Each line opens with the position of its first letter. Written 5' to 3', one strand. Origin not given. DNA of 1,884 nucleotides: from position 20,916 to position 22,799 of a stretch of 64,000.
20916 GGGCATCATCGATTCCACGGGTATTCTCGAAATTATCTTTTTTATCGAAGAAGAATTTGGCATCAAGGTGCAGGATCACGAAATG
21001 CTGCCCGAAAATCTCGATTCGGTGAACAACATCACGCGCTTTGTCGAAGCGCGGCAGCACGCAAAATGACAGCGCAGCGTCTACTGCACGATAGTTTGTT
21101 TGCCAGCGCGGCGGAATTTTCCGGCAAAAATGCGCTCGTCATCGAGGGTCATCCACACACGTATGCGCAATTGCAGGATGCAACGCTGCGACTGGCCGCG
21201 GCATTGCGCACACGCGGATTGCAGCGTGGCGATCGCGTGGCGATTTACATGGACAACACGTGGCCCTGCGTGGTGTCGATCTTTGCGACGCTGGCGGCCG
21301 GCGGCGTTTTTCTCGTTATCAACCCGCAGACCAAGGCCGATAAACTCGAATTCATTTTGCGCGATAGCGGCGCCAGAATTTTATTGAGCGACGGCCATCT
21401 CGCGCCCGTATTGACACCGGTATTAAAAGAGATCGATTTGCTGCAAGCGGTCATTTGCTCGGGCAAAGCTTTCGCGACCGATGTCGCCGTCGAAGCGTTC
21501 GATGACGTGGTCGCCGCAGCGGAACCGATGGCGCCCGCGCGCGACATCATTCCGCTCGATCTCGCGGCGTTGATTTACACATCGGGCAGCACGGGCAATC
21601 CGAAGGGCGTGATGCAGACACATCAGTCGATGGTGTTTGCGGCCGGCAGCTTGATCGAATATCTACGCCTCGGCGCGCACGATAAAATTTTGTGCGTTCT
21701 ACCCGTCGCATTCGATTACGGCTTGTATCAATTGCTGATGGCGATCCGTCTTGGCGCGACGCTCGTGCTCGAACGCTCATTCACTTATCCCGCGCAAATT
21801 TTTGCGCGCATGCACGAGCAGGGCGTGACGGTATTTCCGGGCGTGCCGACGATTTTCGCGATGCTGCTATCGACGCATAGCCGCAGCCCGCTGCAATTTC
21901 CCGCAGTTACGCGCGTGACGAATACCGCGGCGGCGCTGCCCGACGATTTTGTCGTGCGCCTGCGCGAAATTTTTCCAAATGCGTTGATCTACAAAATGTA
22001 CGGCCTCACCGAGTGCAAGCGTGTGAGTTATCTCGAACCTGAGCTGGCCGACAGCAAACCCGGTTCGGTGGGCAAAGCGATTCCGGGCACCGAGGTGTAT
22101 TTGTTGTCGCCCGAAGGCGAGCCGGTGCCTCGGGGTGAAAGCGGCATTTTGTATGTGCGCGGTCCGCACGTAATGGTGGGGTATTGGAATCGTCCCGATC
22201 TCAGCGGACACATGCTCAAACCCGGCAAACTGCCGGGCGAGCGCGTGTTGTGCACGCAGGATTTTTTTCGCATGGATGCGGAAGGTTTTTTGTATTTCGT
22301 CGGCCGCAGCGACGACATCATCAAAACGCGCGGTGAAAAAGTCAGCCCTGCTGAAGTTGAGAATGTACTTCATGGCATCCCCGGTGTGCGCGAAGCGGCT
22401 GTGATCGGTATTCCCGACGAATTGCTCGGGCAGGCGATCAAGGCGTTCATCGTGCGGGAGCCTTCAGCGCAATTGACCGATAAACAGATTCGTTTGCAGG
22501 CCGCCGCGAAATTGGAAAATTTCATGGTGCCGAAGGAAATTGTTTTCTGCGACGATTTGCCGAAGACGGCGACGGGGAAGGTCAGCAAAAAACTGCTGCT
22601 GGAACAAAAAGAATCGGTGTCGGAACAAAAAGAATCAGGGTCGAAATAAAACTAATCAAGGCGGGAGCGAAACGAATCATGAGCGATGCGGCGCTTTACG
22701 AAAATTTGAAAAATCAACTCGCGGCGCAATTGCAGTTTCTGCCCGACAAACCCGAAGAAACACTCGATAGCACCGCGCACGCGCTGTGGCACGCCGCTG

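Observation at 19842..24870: lpxO / dedicated carrier protein / AMP-ligase / HemK-like N-methyltransferase / LplT-like MFS: an unusual envelope-lipid remodelling cluster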

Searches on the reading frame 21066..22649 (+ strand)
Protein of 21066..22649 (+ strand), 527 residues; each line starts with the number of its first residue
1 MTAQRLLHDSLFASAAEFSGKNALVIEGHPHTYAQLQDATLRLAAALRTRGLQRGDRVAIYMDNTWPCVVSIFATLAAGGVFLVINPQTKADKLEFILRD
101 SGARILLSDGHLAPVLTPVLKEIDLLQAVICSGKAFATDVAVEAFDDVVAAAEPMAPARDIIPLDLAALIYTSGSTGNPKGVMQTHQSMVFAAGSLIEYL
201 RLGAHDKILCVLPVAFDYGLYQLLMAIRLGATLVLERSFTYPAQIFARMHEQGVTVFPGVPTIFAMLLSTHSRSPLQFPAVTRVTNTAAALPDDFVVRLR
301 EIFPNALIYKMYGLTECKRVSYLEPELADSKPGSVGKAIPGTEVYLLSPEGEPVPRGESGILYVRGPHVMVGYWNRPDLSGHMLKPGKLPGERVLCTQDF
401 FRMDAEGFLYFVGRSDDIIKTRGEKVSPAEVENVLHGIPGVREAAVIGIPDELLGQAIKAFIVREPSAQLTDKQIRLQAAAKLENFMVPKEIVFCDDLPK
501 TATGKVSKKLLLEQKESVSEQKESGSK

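Call 3: search_protein_families(library=pfam, proteins=[window:21066-22649:+], max_evalue=0.01)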
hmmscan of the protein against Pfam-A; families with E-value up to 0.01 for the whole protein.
window:21066-22649:+ (527 aa): 3 families
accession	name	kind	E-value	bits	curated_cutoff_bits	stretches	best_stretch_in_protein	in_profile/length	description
PF00501.34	AMP-binding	-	7.2e-92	308.6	29.9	1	13-374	3-384/384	AMP-binding enzyme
PF13193.12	AMP-binding_C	-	1.3e-21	77.7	24.5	1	430-505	1-76/76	AMP-binding enzyme C-terminal domain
PF23562.2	AMP-binding_C_3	-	0.0081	17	20.8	0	416-475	2-59/124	AMP-binding enzyme C-terminal domain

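Call 4: search_protein_families(library=ncbifam, proteins=[window:21066-22649:+], max_evalue=0.01)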
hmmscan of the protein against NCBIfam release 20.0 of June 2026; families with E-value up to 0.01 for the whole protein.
window:21066-22649:+ (527 aa): 110 families (the best 25 are shown)
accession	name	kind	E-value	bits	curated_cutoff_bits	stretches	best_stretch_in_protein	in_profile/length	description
TIGR03098.1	ligase_PEP_1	hypoth_equivalog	7.7e-132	440.4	592.35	1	6-511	1-514/517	acyl-CoA ligase (AMP-forming), exosortase A system-associated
NF004837.0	PRK06187.1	subfamily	6.7e-115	384.3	476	1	4-520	7-527/531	long-chain-fatty-acid--CoA ligase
NF006182.0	PRK08316.1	subfamily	5e-93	312.3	663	1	4-517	10-519/523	fatty acyl-CoA synthetase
NF005801.1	PRK07656.1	equivalog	1.2e-85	288.1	657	1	13-511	9-499/500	FadD3 family acyl-CoA ligase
TIGR01733.1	AA-adenyl-dom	subfamily_domain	8.8e-81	271.8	317.4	1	32-446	1-409/409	amino acid adenylation domain-containing protein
NF006181.0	PRK08314.1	subfamily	6e-80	269.1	705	2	142-521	183-560/563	long-chain-fatty-acid--CoA ligase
NF005702.0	PRK07514.1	subfamily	9e-79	265.1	558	1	9-517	7-502/506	malonyl-CoA synthase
NF004114.0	PRK05605.1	equivalog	5e-78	262.8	766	2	157-512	214-566/575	long-chain-fatty-acid--CoA ligase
NF005307.0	PRK06839.1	equivalog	3.6e-77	260.1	748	1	21-517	18-495/496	o-succinylbenzoate--CoA ligase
TIGR02262.1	benz_CoA_lig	subfamily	3.7e-74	250.3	375.25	1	19-511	19-505/508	benzoate-CoA ligase family protein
NF052269.1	Staph_lig_FadD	equivalog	2.6e-72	243.8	650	1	16-516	10-494/499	long-chain-fatty-acid--CoA ligase FadD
NF009233.0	PRK12583.1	subfamily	9.4e-72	242.2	832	1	8-513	21-548/558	fatty acid CoA ligase family protein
NF005463.0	PRK07059.1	subfamily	4.1e-70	236.8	869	2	145-513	184-554/557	long-chain-fatty-acid--CoA ligase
NF005220.0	PRK06710.1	equivalog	8.6e-70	235.4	1116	2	165-523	207-561/563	long-chain-fatty-acid--CoA ligase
NF004808.0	PRK06155.1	equivalog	2.9e-69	233.8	722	1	3-514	19-521/542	ATP-dependent acyl-CoA ligase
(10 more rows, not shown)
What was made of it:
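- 21066..22649 (+): Adenylating enzyme (527 aa), VinN-like. Predicted to load an aspartate-type acid onto the carrier through its side-chain carboxyl. The best NCBIfam hit is TIGR03098, the exosortase-A-associated ligase, at 440 bits against a cutoff of 592 (calls 3, 4).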

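Call 31: search_solved_structures(query=window:21066-22649:+, max_evalue=1e-30)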
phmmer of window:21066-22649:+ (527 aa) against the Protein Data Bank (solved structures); distinct sequences matched with E-value up to 1e-30: 147 (the best 60 are shown).
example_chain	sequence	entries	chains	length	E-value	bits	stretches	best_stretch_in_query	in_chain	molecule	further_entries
6mfz_A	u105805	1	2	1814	2.2e-84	287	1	12-523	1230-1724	Linear gramicidin synthase subunit A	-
9be3_A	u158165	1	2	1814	2.3e-84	287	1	12-523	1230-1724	Linear gramicidin synthase subunit A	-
9be4_A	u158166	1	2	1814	2.3e-84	287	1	12-523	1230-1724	Linear gramicidin synthase subunit A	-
9meh_A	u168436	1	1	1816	2.3e-84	287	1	12-523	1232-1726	Linear gramicidin synthase subunit A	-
6mfy_A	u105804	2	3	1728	3.3e-84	286.4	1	12-519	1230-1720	Linear gramicidin synthase subunit A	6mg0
3wvn_A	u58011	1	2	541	2.6e-79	270.3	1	6-511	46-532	Non-ribosomal peptide synthetase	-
3wv4_A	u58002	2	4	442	1.7e-68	234.6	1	6-414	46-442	Non-ribosomal peptide synthetase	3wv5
8xjz_C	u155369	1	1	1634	5.9e-64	219.6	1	5-518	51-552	Peptide synthetase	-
4fuq_A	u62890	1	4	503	1.6e-63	218.1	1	28-515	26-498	Malonyl CoA synthetase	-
4fut_A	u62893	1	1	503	1.1e-62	215.4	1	28-515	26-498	Malonyl CoA synthetase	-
2v7b_A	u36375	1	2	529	2.9e-61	210.7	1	18-514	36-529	BENZOATE-COENZYME A LIGASE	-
4gxr_A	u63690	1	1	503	3.5e-61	210.4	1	28-515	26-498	Malonyl CoA synthetase, Benzoate-CoA ligase Chimeric protein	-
4gxq_A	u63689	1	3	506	6.7e-61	209.5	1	28-515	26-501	Malonyl CoA synthetase, Benzoate-CoA ligase Chimeric protein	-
8weu_A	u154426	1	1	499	6.8e-60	206.2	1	28-508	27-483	Fatty-acyl-CoA synthase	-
8wev_A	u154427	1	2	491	7.2e-60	206.1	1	28-508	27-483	Feruloyl-CoA Synthetase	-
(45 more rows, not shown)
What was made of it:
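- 21066..22649 (+): The best whole-length PDB hits are NRPS A domains and VinN (287 and 270 bits; call 31).
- On Aas-type acyl-ACP synthetase / FadD-type fatty-acyl ligase (for the trio ligase): The best solved relatives are NRPS A domains and VinN (270-287 bits), against 195 bits for FadD13 (call 31).
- Closest known: VinN/VinL. Same: Whole-length similarity is 270 bits (call 31).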
